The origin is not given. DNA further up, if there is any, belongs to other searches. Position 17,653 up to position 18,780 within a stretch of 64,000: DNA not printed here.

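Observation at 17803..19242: Surface-exposed caspase-like (C14) protease lipoprotein with two Listeria-Bacteroides repeat domains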

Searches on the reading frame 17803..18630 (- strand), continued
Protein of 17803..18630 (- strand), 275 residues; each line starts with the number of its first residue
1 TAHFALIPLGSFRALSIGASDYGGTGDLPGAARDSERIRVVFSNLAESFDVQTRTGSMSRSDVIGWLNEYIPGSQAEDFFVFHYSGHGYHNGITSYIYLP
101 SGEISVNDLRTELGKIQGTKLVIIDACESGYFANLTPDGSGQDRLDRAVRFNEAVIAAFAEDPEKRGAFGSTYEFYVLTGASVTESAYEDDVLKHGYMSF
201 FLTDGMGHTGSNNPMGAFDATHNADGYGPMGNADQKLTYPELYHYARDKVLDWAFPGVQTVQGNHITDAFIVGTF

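Call 30: find_related_loci(query=A3, collection=genome_contigs, flank=8000)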
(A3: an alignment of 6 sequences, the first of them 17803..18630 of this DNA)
Query A3 (275 aa) in genome_contigs; peptide patterns used: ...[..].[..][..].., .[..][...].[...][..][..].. (x = any residue, [..] = any of these).
246 stretches matched a pattern; 23 encode a relative of the query (tblastn E <= 1e-3); 23 distinct loci.
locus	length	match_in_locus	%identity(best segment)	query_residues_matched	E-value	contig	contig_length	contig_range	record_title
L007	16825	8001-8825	85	1-275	4e-160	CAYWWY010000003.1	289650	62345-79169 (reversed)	MAG TPA_asm: uncultured Thermotogaceae bacterium isolate SRP241326_co3_41 genome assembly, contig: NODE_28_length_289650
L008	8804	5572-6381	48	12-275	2e-83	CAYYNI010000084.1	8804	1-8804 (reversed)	MAG TPA_asm: uncultured Thermotogaceae bacterium isolate binchicken_co271_59 genome assembly, contig: NODE_13527_length_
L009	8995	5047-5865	48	10-275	3e-83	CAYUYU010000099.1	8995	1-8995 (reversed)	MAG TPA_asm: uncultured Thermotogaceae bacterium isolate SRP252850_co1_167 genome assembly, contig: NODE_14879_length_89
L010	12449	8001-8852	46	3-275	8e-81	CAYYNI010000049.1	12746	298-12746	MAG TPA_asm: uncultured Thermotogaceae bacterium isolate binchicken_co271_59 genome assembly, contig: NODE_8399_length_1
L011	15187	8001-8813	47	12-275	1e-79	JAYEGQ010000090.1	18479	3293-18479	MAG: Thermotogota bacterium isolate MAG242 MAG242_90, whole genome shotgun sequence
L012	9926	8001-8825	47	8-273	8e-79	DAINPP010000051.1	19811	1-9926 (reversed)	MAG TPA_asm: Thermotogota bacterium isolate CTOTU18411 NODE_1601_length_19811_cov_7.970186, whole genome shotgun sequenc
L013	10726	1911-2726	44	11-275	6e-78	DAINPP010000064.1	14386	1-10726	MAG TPA_asm: Thermotogota bacterium isolate CTOTU18411 NODE_2368_length_14386_cov_7.811248, whole genome shotgun sequenc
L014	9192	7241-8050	49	12-275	2e-83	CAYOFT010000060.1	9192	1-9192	MAG TPA_asm: uncultured Thermotogaceae bacterium isolate binchicken_co42_461 genome assembly, contig: NODE_12972_length_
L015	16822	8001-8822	44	8-275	6e-76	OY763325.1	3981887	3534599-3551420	MAG: uncultured Thermotogae bacterium isolate fcbefaaa-1511-4f39-b5ed-7dc52d8fa8ec genome assembly, chromosome: 1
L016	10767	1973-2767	44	13-275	4e-71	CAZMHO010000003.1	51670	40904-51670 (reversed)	MAG TPA_asm: uncultured Thermotogaceae bacterium isolate binchicken_co113_214 genome assembly, contig: NODE_706_length_5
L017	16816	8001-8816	46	10-275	3e-70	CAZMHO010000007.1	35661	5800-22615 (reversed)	MAG TPA_asm: uncultured Thermotogaceae bacterium isolate binchicken_co113_214 genome assembly, contig: NODE_1295_length_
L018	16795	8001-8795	42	13-275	4e-70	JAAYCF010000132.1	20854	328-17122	MAG: Thermotogaceae bacterium isolate AS06rmzACSIP_393 142725_AS06, whole genome shotgun sequence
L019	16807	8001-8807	44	12-275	3e-68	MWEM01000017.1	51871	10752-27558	MAG: Thermotogae bacterium ADurb.Bin062 BWX67_contig000017, whole genome shotgun sequence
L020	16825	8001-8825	42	10-275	4e-62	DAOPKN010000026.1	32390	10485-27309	MAG TPA_asm: Thermotogota bacterium isolate AMR_MDS_3250 NODE_1462_length_32390_cov_16.896119, whole genome shotgun sequ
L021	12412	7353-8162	46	12-275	2e-77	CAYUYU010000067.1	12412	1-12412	MAG TPA_asm: uncultured Thermotogaceae bacterium isolate SRP252850_co1_167 genome assembly, contig: NODE_9651_length_124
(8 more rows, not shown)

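Call 33: find_encoding_contigs(protein=P0020, flank=8000, max_places=3)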
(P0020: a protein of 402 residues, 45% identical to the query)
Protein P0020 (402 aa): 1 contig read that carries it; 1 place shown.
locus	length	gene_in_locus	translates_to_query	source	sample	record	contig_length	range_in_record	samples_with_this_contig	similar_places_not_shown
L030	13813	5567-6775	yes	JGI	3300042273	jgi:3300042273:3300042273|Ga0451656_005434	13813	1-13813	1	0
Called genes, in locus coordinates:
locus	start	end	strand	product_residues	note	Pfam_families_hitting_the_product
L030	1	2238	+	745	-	?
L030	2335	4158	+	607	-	-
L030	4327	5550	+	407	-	PF00656:Peptidase_C14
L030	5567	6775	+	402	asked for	PF00041:fn3, PF00656:Peptidase_C14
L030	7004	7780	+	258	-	-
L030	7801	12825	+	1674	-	PF25788:Ig_Rha78A_N (faint), PF00041:fn3, PF00656:Peptidase_C14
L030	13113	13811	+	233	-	?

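Call 34: find_encoding_contigs(protein=P0168, flank=8000, max_places=3)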
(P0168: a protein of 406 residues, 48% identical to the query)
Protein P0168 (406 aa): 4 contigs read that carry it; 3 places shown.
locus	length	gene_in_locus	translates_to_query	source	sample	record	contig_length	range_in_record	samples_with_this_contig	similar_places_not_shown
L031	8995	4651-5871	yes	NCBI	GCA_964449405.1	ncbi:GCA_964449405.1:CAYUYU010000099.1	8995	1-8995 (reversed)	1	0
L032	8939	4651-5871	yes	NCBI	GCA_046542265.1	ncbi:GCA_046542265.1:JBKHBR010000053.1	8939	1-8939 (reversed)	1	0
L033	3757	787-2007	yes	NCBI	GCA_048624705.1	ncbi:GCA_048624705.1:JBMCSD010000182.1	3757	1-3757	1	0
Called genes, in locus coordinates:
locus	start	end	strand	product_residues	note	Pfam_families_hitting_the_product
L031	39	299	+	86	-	-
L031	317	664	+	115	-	-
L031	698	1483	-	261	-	PF06182:ABC2_membrane_6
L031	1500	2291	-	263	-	PF06182:ABC2_membrane_6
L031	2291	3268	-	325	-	PF00005:ABC_tran, PF13304:AAA_21 (weak)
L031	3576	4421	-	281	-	PF01209:Ubie_methyltran (faint), PF05175:MTS, PF13489:Methyltransf_23, PF05724:TPMT (weak), PF13649:Methyltransf_25, PF13847:Methyltransf_31, PF08241:Methyltransf_11, PF08242:Methyltransf_12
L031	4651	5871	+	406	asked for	PF00656:Peptidase_C14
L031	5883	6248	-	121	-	-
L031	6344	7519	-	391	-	PF00083:Sugar_tr (weak), PF07690:MFS_1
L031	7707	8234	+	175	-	PF03351:DOMON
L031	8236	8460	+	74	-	-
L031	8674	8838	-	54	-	-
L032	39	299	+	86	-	-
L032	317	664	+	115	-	-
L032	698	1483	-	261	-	PF06182:ABC2_membrane_6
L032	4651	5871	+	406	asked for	PF00656:Peptidase_C14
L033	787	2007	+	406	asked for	PF00656:Peptidase_C14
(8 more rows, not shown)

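Call 55: search_protein_families(library=pfam, proteins=[P0190], max_evalue=0.001)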
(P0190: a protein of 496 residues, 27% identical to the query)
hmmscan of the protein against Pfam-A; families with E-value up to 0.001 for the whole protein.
P0190 (496 aa): 3 families
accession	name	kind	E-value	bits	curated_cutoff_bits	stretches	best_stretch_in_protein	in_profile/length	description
PF00656.27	Peptidase_C14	-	8.7e-22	78.4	21.4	1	118-315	1-193/233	Caspase domain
PF09479.16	Flg_new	-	1.4e-08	35.1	27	1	387-454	3-65/65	Listeria-Bacteroides repeat domain (List_Bact_rpt)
PF01650.23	Peptidase_C13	-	0.0005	20.1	22.8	0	179-252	106-182/258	Peptidase C13 family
